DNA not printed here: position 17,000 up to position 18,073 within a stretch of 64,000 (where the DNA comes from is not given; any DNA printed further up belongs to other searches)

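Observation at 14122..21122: AT-rich nucleotide-sugar modification operon with a Nudix-DegT aminotransferase fusion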

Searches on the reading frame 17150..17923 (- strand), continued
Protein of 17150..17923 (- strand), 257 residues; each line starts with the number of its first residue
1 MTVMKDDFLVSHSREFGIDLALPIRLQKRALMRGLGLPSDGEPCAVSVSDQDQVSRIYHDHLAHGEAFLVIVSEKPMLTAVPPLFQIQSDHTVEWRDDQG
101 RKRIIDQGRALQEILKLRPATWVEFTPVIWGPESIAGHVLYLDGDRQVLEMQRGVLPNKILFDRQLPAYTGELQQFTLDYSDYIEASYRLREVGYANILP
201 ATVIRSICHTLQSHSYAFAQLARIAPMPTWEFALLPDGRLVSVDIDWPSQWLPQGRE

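Call 55: find_encoding_contigs(protein=P0172, flank=10000, max_places=1)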
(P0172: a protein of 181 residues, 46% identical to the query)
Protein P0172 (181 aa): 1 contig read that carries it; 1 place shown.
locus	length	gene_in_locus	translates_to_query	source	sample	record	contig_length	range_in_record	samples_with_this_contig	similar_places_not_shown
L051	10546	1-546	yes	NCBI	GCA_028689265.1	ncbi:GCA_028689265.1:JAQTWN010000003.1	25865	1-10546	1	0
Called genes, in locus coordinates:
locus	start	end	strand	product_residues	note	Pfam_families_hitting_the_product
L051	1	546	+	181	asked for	?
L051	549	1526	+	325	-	PF00334:NDK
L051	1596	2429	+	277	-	PF14437:MafB19-deam, PF00383:dCMP_cyt_deam_1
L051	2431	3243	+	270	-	PF01261:AP_endonuc_2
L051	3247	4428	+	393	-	PF01266:DAO, PF01494:FAD_binding_3 (faint), PF13450:NAD_binding_8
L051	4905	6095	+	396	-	PF22694:CtpB_N-like (weak), PF00595:PDZ, PF13180:PDZ_2 (weak), PF17820:PDZ_6, PF03572:Peptidase_S41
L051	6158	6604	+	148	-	PF01281:Ribosomal_L9_N, PF03948:Ribosomal_L9_C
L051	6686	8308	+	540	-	PF06418:CTP_synth_N, PF00117:GATase, PF07722:Peptidase_C26 (weak)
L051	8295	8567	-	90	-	PF01016:Ribosomal_L27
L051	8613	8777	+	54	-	-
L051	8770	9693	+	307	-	PF01266:DAO (weak), PF01494:FAD_binding_3 (faint), PF03486:HI0933_like (faint), PF13450:NAD_binding_8 (weak)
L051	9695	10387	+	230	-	PF01255:Prenyltransf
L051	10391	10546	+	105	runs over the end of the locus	-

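Call 63: search_protein_families(library=pfam, proteins=[L050:7270-8340:+, L050:2569-3369:+, L050:11388-12185:+, L049:7079-8566:+, L050:6432-7280:+, L047:4257-4706:-, L047:4880-5455:-], max_evalue=0.01)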
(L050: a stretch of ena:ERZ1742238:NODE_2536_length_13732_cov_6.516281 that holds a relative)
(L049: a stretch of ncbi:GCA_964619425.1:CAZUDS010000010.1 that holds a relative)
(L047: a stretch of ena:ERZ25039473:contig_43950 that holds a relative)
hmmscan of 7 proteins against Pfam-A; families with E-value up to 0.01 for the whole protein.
L050:7270-8340:+ (356 aa): 2 families
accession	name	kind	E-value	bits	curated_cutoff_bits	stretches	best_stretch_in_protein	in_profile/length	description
PF13186.11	SPASM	-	2.1e-06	28.3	21.5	1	272-324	1-52/67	Iron-sulfur cluster-binding domain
PF04055.27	Radical_SAM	-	0.0002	22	29.5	1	47-137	2-90/166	Radical SAM superfamily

L050:2569-3369:+ (266 aa): 2 families
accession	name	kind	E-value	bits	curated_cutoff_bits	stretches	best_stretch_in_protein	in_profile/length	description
PF04909.20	Amidohydro_2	-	6.8e-26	92.1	26.4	1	82-264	94-289/289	Amidohydrolase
PF01979.26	Amidohydro_1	-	7e-05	22.7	25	1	3-227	7-250/345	Amidohydrolase family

L050:11388-12185:+ (265 aa): 2 families
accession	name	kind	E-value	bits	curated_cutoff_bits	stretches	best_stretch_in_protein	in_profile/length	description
PF00483.29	NTP_transferase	-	0.0016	18.5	21.2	1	16-222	3-213/245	Nucleotidyl transferase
PF00535.33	Glycos_transf_2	-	0.0079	16.6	23.3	0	48-164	11-128/168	Glycosyl transferase family 2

L049:7079-8566:+ (495 aa): 4 families
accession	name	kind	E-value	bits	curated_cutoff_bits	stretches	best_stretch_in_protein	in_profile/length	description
PF00293.34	NUDIX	-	2.1e-14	54.1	21.1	1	7-135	6-132/134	NUDIX domain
PF00535.33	Glycos_transf_2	-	2.9e-11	44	23.3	1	168-308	1-139/168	Glycosyl transferase family 2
PF13641.12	Glyco_tranf_2_3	-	0.0013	19.2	27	1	197-372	28-193/230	Glycosyltransferase like family 2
PF13632.12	Glyco_trans_2_3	-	0.0093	16.2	27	0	255-454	2-181/198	Glycosyl transferase family group 2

L050:6432-7280:+ (282 aa): 8 families
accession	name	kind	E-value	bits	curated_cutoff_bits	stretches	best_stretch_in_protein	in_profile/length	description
PF00383.29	dCMP_cyt_deam_1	-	9.1e-12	45.2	25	1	164-251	7-101/102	Cytidine and deoxycytidylate deaminase zinc-binding region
PF14437.12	MafB19-deam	-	6.8e-10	39.4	27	1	172-253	15-102/142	MafB19-like deaminase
PF18771.7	APOBEC3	-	0.0004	21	27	1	200-271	27-114/137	APOBEC3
PF01467.32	CTP_transf_like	-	0.001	19.7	21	1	20-106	1-83/133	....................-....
PF08210.17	APOBEC_N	-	0.0011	19.4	25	0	200-277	40-135/170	APOBEC-like N-terminal domain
PF18750.7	SNAD4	-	0.0018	18.7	27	0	200-242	28-73/130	Secreted Novel AID/APOBEC-like Deaminase 4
PF18778.7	NAD1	-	0.0047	17.5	27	0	198-276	45-137/175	Novel AID APOBEC clade 1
PF18774.7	APOBEC4_like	-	0.007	16.8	26.7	0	196-280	27-123/131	APOBEC4-like -AID/APOBEC-deaminase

L047:4257-4706:- (149 aa): 0 families

L047:4880-5455:- (191 aa): 0 families

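Call 71: search_protein_representatives(alignment_id=A3)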
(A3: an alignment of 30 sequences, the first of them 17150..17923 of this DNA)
Query: 30 sequences, 257 profile positions. Proteins with E-value up to 0.001 (for the whole library): 40; up to 1e-10: 39; up to 1e-30: 30. The best 40 are listed.
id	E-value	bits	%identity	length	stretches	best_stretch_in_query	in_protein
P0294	7.5e-116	402.5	-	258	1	1-256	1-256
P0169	1.0e-104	366.0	-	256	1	1-255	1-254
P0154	3.4e-104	364.3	-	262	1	2-254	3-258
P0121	2.6e-100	351.6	-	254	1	4-255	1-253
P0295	2.9e-87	308.8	-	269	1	5-255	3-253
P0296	3.8e-80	285.5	-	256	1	3-252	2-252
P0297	8.6e-79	281.1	-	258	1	1-252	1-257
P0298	4.1e-78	278.8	-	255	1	1-254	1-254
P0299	1.7e-72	260.4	-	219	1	1-187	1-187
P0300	3.4e-71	256.2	-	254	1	5-253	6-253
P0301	3.8e-71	256.0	-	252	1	2-250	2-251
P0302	6.2e-70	252.0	-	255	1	3-251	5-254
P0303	9.8e-69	248.1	-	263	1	5-254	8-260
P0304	1.2e-66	241.2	-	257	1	1-252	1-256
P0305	8.0e-62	225.4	-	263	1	5-252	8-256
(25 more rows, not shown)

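Call 97: find_related_loci(query=A3, collection=metagenome_contigs, flank=10000)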
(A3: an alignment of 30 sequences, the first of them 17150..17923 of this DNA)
Query A3 (257 aa) in metagenome_contigs; peptide patterns used: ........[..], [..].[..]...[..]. (x = any residue, [..] = any of these).
213 stretches matched a pattern; 39 encode a relative of the query (tblastn E <= 1e-3); 39 distinct loci.
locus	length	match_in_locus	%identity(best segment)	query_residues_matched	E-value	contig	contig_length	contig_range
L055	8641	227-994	44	1-257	1e-73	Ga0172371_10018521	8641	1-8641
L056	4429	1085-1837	45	1-252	8e-74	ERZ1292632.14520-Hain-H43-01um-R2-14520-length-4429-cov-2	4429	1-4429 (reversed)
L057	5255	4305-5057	45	1-252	8e-74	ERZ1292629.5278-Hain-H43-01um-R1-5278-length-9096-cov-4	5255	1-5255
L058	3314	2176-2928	45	1-252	2e-73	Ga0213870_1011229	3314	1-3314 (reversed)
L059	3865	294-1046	46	1-252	1e-72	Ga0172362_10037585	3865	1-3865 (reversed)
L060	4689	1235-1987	46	1-252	1e-72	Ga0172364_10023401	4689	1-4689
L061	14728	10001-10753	44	1-252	2e-72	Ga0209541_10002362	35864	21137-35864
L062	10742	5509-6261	44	1-252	2e-72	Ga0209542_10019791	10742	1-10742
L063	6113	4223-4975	44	1-252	2e-71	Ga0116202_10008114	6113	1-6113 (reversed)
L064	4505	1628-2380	44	1-252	2e-71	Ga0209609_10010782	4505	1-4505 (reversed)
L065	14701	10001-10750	44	1-251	2e-71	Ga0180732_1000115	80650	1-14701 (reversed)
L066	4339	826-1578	44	1-252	2e-70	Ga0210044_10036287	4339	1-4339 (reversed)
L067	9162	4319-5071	44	1-252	6e-70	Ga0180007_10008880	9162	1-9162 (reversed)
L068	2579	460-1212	45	1-252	6e-71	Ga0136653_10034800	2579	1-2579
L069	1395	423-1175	44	1-252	1e-73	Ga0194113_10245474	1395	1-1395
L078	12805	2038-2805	40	1-251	9e-65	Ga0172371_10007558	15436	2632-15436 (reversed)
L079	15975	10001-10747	36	6-254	7e-64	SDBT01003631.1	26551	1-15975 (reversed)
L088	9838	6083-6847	38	1-251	7e-55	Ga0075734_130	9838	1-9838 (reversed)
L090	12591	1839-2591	34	3-251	5e-48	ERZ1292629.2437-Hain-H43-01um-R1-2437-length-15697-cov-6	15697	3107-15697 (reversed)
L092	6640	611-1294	36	17-252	7e-36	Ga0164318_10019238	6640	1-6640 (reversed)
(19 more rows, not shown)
